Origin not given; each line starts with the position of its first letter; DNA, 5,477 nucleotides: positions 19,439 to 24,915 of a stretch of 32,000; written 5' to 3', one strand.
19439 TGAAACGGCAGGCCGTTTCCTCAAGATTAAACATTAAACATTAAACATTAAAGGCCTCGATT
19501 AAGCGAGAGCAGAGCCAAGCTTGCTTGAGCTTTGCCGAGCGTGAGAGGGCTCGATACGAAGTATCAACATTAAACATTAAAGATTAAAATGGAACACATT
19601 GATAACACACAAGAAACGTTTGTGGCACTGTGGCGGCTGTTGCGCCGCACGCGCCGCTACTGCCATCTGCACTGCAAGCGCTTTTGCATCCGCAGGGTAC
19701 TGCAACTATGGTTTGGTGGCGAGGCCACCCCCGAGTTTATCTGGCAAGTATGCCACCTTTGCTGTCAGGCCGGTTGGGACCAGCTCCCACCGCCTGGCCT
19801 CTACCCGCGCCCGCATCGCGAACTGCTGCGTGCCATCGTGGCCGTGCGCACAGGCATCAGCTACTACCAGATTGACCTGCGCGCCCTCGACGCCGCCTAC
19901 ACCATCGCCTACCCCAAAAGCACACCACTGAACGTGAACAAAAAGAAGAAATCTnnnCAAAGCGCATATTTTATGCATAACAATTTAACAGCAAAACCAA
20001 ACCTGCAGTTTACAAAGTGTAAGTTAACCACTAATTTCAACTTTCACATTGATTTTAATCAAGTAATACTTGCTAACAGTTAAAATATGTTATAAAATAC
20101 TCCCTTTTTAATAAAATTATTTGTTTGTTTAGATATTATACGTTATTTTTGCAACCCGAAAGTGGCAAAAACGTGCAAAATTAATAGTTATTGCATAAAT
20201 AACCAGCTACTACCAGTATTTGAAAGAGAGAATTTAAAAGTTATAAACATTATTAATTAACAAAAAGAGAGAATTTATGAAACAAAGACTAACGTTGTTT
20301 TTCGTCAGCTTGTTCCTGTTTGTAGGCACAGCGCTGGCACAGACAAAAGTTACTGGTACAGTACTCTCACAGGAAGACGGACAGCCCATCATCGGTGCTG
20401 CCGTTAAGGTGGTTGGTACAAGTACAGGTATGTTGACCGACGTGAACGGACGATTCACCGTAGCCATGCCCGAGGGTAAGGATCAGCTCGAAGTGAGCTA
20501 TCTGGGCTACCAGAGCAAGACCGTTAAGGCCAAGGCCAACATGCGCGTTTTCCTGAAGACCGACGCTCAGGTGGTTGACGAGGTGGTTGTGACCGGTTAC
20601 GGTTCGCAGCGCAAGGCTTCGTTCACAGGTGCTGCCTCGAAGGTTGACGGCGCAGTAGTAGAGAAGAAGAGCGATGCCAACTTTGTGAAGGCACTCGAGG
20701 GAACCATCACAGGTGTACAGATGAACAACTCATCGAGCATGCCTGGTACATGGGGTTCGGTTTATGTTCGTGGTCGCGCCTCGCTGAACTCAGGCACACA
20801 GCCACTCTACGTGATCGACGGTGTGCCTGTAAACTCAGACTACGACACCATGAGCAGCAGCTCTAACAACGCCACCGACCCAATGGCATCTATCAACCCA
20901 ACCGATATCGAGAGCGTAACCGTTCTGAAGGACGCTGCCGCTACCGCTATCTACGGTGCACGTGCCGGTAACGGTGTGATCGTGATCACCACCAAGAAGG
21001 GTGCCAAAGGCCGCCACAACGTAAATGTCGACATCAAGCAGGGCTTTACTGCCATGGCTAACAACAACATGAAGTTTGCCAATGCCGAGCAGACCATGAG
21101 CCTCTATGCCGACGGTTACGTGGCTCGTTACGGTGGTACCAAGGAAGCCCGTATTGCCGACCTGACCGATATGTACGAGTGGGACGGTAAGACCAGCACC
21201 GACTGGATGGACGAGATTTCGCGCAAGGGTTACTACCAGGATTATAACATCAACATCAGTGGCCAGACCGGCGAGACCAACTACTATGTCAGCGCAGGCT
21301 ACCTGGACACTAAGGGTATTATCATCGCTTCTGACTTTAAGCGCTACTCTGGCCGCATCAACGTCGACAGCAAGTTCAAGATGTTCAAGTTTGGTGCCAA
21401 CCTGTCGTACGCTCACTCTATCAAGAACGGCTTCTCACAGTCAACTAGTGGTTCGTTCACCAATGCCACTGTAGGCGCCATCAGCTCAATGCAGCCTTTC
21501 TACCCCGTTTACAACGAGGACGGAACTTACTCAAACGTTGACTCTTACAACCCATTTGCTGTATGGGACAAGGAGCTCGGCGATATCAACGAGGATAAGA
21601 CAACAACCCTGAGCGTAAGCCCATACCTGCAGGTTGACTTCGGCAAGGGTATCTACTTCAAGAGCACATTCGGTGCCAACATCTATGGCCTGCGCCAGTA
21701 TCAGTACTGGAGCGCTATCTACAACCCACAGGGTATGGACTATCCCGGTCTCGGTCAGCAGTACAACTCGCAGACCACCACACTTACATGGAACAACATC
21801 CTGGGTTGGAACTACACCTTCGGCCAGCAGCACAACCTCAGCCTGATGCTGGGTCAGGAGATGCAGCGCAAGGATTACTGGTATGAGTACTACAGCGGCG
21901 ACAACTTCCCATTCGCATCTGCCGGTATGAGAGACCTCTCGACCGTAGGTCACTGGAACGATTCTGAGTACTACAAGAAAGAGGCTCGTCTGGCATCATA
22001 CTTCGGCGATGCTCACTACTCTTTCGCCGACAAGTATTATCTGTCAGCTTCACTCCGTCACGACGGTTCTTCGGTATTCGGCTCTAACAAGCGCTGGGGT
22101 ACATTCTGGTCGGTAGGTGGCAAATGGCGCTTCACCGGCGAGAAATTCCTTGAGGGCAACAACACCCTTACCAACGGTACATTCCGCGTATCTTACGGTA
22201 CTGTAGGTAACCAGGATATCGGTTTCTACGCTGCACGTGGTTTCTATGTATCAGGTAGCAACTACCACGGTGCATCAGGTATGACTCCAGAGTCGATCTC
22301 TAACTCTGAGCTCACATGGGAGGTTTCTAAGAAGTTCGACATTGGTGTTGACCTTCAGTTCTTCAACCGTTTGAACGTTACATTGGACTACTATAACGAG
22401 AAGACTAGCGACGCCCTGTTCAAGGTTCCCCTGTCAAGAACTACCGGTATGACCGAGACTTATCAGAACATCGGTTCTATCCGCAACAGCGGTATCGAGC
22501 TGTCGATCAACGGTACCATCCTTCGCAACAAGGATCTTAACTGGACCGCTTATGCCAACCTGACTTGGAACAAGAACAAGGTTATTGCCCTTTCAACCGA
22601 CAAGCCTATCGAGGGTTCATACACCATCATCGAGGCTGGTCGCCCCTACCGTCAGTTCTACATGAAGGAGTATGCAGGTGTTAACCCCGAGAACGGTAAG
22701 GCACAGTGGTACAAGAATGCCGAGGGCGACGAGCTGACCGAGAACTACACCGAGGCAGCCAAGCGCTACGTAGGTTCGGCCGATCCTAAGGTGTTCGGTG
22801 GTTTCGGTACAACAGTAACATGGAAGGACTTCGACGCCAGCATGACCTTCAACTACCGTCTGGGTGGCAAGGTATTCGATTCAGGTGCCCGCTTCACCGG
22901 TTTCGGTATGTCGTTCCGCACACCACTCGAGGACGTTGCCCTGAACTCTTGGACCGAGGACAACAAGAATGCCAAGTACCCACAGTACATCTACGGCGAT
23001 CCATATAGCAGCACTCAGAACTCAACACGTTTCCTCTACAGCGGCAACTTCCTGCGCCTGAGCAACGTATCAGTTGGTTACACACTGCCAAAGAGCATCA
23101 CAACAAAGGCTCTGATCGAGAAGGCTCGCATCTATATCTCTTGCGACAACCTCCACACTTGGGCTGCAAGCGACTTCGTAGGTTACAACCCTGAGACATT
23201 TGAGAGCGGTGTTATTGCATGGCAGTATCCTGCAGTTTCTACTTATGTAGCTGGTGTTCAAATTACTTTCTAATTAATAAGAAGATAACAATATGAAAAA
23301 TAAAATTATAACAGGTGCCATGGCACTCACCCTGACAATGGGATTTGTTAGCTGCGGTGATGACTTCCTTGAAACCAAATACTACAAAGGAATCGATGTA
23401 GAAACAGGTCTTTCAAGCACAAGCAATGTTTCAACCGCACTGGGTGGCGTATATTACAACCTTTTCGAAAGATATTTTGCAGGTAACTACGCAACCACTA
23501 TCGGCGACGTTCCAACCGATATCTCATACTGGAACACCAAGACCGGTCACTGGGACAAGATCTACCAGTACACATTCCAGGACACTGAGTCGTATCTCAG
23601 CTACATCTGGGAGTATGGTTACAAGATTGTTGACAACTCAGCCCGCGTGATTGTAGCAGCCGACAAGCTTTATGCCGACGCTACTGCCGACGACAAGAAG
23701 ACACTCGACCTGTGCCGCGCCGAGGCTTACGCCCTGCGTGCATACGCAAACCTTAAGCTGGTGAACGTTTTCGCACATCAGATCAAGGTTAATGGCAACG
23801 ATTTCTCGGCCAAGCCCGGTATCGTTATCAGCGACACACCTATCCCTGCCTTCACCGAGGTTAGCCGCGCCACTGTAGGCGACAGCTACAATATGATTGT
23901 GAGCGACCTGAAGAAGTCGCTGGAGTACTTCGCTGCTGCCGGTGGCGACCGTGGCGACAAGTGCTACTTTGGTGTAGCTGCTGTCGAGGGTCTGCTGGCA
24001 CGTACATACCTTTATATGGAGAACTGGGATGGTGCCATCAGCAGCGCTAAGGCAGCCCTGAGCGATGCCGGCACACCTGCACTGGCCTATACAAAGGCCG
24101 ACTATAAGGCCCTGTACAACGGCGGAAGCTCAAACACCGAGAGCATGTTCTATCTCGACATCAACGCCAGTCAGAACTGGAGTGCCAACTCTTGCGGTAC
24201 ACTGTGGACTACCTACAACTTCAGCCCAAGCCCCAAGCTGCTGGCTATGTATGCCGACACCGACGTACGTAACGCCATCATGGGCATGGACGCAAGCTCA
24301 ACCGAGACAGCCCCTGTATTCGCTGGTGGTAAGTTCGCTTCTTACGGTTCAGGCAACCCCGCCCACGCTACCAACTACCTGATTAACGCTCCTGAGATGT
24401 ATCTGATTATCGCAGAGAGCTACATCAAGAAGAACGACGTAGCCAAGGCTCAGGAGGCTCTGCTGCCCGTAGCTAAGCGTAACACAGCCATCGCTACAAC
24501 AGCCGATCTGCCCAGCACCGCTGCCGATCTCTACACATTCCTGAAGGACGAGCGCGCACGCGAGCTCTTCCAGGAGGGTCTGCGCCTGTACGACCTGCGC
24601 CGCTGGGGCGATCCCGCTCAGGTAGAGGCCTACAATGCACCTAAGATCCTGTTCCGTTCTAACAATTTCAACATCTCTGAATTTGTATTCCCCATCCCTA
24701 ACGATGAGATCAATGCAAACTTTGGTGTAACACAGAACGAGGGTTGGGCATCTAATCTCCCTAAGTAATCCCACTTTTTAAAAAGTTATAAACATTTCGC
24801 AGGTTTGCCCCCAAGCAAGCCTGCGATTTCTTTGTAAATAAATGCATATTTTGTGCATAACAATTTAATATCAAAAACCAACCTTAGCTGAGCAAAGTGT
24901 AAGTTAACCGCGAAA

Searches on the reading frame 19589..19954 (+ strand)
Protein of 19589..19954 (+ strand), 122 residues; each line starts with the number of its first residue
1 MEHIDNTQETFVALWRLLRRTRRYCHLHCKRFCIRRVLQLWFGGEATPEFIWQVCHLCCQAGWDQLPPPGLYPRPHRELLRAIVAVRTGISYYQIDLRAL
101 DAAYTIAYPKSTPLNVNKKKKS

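Call 40: search_protein_families(library=phrogs, proteins=[window:19589-19954:+], max_evalue=0.01)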
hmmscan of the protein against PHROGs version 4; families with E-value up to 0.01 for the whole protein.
window:19589-19954:+ (122 aa): 0 families

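Call 65: search_protein_families(library=pfam, proteins=[window:19589-19954:+], max_evalue=0.001)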
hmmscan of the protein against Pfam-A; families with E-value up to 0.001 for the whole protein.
window:19589-19954:+ (122 aa): 0 families

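Call 89: search_protein_families(library=padloc, proteins=[window:19589-19954:+], max_evalue=0.001)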
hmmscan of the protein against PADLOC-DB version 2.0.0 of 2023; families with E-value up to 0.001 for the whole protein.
window:19589-19954:+ (122 aa): 0 families

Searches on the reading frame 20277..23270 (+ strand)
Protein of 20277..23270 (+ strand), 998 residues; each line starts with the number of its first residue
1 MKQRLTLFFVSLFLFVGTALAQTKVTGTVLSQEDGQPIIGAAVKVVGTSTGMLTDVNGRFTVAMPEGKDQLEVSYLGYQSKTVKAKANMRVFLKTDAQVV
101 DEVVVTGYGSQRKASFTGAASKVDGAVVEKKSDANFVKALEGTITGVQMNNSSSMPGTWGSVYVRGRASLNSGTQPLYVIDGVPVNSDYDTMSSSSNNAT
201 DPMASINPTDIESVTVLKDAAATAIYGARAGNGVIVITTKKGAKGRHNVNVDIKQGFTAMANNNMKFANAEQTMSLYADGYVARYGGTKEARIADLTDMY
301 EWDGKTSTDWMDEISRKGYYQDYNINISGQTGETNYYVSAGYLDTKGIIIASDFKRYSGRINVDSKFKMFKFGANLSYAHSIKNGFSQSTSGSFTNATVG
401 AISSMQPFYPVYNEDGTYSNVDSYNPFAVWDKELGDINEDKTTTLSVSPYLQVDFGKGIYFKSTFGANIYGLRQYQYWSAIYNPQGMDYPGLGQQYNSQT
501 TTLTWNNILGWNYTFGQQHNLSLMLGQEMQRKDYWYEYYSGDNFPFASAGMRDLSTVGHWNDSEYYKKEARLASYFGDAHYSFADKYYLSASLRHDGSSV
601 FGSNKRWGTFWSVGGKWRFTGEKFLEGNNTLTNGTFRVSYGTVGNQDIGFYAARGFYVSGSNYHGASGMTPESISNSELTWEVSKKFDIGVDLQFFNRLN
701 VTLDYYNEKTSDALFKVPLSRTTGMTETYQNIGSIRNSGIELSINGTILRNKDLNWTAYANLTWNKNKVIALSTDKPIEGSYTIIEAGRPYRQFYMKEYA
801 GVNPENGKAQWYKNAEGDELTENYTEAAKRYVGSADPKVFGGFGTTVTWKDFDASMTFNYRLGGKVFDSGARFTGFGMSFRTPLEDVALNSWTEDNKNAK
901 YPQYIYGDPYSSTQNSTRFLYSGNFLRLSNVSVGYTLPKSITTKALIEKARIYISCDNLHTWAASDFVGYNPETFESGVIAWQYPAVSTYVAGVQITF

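Call 65: search_protein_families(library=pfam, proteins=[window:20277-23270:+], max_evalue=0.001)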
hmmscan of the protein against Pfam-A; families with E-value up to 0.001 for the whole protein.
window:20277-23270:+ (998 aa): 5 families
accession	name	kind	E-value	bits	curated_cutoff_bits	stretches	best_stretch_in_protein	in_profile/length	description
PF00593.30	TonB_dep_Rec_b-barrel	-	1.2e-19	71.9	27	1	439-959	55-436/436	TonB dependent receptor-like, beta-barrel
PF07715.20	Plug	-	1.6e-18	67.6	23.9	1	114-234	3-107/107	TonB-dependent Receptor Plug Domain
PF13715.12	CarbopepD_reg_2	-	3.2e-17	62.8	32.2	1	25-105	1-88/88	CarboxypepD_reg-like domain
PF13620.12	CarboxypepD_reg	-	7.1e-13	49.2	32.3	1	25-84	2-65/82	Carboxypeptidase regulatory-like domain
PF15976.11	CooC_C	-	0.00017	22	29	0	25-76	18-67/93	CS1-pili formation C-terminal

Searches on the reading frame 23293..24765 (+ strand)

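Call 65: search_protein_families(library=pfam, proteins=[window:23293-24765:+], max_evalue=0.001)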
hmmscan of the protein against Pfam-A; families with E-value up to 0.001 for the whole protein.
window:23293-24765:+ (491 aa): 2 families
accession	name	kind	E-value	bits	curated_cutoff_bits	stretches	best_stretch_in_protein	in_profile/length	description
PF07980.17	SusD_RagB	-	5.4e-17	62.8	23.1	1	368-485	163-297/297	SusD family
PF14322.12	SusD-like_3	-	9e-11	42.8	27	1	24-240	1-191/191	Starch-binding associating with outer membrane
